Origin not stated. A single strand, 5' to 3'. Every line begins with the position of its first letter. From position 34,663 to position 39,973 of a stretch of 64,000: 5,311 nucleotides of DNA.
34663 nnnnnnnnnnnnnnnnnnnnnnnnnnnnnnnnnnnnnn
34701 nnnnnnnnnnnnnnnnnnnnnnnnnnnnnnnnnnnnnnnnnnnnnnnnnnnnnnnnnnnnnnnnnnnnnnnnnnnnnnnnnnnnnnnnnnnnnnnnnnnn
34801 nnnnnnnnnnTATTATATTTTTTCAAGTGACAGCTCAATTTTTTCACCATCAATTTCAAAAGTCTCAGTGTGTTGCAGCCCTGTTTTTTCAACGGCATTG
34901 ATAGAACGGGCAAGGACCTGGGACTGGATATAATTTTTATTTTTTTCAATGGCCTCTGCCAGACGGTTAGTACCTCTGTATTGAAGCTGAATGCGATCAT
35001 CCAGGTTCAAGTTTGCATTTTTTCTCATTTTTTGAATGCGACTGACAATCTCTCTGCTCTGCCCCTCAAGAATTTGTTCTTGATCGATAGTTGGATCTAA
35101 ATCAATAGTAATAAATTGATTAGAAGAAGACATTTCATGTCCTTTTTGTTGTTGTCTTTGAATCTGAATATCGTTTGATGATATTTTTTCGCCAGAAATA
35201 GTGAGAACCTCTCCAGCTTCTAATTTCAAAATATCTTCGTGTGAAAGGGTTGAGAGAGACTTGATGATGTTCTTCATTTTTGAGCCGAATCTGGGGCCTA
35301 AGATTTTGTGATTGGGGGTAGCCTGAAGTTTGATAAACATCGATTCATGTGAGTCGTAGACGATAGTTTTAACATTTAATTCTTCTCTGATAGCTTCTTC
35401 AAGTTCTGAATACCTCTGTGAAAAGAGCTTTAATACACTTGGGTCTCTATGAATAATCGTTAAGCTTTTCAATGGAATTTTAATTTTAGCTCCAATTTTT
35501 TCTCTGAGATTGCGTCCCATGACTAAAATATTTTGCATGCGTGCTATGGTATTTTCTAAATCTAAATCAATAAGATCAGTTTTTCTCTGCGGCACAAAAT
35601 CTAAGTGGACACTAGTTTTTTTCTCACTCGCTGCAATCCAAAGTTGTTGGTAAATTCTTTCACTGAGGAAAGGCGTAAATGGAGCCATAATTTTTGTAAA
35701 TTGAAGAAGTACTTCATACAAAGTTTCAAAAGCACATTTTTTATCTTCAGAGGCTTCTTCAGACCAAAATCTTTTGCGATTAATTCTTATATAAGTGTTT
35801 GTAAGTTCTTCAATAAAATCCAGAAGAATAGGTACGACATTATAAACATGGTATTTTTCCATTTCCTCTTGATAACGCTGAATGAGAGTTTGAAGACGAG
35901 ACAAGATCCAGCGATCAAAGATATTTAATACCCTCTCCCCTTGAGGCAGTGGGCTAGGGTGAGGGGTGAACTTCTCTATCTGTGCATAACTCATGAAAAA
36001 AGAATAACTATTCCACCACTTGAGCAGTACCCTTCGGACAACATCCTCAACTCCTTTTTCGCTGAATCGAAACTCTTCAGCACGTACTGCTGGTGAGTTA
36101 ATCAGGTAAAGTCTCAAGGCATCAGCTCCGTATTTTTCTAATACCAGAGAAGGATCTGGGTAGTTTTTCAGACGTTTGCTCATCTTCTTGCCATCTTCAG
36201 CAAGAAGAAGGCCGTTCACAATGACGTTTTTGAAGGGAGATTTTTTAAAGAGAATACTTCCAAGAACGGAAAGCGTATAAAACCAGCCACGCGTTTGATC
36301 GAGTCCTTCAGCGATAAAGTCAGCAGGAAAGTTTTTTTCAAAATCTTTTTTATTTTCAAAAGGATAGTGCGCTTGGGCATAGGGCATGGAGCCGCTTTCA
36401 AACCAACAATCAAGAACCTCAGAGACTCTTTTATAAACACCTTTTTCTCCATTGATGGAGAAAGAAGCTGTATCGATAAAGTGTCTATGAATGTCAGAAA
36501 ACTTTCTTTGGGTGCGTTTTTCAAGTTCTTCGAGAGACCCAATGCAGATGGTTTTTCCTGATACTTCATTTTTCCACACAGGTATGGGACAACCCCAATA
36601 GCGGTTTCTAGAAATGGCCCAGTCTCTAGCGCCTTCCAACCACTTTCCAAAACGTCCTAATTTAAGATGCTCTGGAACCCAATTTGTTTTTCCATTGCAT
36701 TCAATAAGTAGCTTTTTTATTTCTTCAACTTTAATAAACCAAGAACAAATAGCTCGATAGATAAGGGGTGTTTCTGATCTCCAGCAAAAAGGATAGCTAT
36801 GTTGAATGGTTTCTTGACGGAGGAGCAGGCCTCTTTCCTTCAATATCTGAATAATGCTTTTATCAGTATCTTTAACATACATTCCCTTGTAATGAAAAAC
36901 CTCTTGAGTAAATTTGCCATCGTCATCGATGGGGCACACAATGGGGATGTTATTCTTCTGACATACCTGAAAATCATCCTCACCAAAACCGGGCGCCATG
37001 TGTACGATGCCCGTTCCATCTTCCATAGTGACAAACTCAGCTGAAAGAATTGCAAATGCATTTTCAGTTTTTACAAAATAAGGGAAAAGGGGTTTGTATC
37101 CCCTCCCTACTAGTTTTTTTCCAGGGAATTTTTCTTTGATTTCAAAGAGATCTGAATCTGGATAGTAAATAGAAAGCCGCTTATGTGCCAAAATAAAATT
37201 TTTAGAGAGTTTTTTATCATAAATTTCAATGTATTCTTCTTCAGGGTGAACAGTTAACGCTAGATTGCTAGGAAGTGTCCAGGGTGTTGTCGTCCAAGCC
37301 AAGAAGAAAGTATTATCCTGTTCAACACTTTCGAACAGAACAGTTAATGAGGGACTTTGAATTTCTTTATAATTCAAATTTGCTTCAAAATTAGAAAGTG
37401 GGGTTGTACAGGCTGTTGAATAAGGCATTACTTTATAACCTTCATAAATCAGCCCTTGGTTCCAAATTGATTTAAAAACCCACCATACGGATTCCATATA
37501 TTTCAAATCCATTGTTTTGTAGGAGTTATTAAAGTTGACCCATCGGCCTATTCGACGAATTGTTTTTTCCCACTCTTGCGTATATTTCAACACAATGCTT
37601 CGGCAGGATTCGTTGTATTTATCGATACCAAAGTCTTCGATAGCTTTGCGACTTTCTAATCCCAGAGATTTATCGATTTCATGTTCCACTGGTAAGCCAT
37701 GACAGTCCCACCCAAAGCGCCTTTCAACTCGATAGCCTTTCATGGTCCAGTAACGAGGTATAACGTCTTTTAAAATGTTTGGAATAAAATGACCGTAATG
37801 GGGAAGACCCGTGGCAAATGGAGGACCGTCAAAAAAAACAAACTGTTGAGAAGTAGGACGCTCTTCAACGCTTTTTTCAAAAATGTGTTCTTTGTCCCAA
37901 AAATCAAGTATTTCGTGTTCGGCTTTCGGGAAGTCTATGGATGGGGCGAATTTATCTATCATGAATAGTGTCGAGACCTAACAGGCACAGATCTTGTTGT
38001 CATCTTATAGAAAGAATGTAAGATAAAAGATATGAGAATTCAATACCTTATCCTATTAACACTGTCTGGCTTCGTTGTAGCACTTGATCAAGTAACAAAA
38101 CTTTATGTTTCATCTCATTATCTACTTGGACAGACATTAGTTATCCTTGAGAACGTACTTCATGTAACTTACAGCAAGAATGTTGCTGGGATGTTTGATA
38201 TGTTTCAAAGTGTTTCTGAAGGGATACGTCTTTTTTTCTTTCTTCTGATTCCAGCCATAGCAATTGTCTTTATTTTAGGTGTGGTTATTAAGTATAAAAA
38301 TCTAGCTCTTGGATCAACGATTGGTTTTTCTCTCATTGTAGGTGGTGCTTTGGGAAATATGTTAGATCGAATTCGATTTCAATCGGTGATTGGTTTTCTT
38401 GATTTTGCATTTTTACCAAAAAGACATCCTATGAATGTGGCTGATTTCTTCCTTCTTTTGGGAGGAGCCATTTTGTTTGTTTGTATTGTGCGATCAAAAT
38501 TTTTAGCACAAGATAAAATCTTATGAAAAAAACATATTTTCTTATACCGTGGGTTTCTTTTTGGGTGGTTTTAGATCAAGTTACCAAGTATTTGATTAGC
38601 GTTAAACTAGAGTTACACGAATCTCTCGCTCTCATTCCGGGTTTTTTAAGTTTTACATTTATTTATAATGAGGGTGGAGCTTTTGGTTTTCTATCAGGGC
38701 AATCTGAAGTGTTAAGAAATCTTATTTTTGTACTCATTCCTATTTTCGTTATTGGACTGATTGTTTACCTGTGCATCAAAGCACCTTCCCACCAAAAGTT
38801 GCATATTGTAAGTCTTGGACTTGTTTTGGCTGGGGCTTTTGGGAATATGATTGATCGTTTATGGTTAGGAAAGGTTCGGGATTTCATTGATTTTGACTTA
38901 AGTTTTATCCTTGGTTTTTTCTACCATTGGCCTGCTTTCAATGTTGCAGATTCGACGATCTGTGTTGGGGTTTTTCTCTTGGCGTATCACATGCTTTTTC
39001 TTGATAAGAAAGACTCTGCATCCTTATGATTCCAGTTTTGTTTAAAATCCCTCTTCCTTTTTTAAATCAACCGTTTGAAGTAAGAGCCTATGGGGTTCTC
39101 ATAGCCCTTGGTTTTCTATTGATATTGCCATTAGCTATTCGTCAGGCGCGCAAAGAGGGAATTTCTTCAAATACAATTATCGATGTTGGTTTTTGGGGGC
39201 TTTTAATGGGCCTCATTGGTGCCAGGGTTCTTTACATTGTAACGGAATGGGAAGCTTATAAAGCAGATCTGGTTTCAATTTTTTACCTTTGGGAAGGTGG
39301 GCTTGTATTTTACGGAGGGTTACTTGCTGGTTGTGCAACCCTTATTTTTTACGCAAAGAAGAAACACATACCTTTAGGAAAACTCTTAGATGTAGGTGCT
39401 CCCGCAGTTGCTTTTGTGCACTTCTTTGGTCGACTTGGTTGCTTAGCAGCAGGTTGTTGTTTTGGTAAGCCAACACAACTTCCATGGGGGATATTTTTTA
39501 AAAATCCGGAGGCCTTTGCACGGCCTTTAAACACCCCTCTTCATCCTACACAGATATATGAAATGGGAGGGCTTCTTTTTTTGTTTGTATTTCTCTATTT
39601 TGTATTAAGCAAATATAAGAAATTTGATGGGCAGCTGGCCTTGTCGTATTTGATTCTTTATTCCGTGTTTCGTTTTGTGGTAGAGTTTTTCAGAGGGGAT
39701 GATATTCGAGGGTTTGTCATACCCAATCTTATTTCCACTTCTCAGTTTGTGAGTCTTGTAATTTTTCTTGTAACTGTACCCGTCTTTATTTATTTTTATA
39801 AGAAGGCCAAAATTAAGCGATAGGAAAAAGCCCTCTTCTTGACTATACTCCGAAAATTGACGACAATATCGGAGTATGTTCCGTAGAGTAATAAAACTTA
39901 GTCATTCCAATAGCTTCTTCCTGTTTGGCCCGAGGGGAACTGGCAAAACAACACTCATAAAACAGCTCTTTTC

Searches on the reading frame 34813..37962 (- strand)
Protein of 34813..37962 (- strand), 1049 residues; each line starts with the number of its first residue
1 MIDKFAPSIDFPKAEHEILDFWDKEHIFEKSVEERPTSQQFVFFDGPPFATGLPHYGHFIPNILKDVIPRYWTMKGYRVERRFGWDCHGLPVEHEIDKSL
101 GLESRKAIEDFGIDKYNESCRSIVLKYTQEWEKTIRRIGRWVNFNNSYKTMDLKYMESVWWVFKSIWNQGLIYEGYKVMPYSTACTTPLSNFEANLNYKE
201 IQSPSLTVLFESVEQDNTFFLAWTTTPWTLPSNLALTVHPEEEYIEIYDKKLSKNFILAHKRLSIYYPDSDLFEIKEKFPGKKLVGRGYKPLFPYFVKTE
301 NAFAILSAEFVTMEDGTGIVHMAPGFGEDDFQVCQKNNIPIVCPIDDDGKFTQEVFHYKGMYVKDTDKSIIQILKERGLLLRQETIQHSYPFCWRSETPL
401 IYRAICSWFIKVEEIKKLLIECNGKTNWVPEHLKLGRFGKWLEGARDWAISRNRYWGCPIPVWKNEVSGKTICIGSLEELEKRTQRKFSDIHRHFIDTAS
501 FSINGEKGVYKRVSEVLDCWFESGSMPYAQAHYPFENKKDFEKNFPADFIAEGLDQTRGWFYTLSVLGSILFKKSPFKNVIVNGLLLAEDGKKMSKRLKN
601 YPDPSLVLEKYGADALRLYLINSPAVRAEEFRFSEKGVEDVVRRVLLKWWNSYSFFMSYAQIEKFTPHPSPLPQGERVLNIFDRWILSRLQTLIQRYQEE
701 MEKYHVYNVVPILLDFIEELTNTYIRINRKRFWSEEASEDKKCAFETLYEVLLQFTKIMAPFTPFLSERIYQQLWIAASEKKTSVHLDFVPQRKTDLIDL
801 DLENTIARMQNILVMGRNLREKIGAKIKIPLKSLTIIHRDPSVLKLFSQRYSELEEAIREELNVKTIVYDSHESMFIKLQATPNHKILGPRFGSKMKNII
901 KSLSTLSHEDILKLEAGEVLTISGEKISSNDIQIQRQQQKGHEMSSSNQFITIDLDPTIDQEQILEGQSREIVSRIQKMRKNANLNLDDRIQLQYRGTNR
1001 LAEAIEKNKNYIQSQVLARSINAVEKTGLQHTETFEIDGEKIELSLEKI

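Call 70: search_protein_families(library=pfam, proteins=[window:34813-37962:-], max_evalue=0.0001)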
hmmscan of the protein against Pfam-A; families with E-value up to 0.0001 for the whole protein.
window:34813-37962:- (1049 aa): 4 families
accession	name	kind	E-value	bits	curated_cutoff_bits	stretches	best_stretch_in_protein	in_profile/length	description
PF00133.28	tRNA-synt_1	-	4.3e-151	503.8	22.7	1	18-631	2-413/414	tRNA synthetases class I (I, L, M and V)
PF19302.4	DUF5915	-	1.3e-43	149.3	27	1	856-1048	2-194/195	Domain of unknown function (DUF5915)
PF08264.19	Anticodon_1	-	4.7e-31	108.1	25.1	1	683-832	1-145/148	Anticodon-binding domain of tRNA ligase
PF09334.17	tRNA-synt_1g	-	3.8e-15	56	20.1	1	48-190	8-131/391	tRNA synthetases class I (M)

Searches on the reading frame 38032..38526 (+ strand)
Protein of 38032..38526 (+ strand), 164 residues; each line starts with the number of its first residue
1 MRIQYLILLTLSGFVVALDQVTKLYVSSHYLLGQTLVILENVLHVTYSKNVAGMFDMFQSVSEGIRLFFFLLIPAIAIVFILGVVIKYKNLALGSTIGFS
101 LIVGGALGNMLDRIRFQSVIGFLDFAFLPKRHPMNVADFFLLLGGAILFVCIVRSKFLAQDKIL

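Call 70: search_protein_families(library=pfam, proteins=[window:38032-38526:+], max_evalue=0.0001)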
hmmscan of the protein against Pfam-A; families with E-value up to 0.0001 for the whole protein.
window:38032-38526:+ (164 aa): 1 family
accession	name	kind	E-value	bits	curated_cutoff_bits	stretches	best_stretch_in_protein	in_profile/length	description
PF01252.23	Peptidase_A8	-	6.8e-25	88.4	25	1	14-153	4-141/142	Signal peptidase (SPase) II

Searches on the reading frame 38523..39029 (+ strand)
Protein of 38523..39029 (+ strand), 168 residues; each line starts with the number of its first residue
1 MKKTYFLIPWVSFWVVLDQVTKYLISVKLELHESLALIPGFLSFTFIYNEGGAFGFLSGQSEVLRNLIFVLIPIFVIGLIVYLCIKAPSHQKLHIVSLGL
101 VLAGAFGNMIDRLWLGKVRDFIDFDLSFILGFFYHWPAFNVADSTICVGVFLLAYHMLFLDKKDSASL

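Call 70: search_protein_families(library=pfam, proteins=[window:38523-39029:+], max_evalue=0.0001)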
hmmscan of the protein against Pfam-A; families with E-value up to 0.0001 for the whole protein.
window:38523-39029:+ (168 aa): 1 family
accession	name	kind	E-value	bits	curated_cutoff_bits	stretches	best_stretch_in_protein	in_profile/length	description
PF01252.23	Peptidase_A8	-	8.1e-41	140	25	1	13-159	4-142/142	Signal peptidase (SPase) II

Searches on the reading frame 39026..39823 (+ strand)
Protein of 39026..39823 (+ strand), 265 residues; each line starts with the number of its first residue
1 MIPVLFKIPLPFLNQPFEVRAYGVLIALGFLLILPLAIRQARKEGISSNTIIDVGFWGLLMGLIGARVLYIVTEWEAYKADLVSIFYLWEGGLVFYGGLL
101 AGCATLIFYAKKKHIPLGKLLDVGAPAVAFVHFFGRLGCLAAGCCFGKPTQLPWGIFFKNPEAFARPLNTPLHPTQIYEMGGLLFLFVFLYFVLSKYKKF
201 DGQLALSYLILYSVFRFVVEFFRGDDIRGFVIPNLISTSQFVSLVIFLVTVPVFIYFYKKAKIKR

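Call 70: search_protein_families(library=pfam, proteins=[window:39026-39823:+], max_evalue=0.0001)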
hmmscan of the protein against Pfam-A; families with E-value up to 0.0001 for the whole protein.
window:39026-39823:+ (265 aa): 1 family
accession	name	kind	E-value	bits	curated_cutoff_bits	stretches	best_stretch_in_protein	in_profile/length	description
PF01790.23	LGT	-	9.1e-66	222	24.9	1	15-256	7-240/240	Prolipoprotein diacylglyceryl transferase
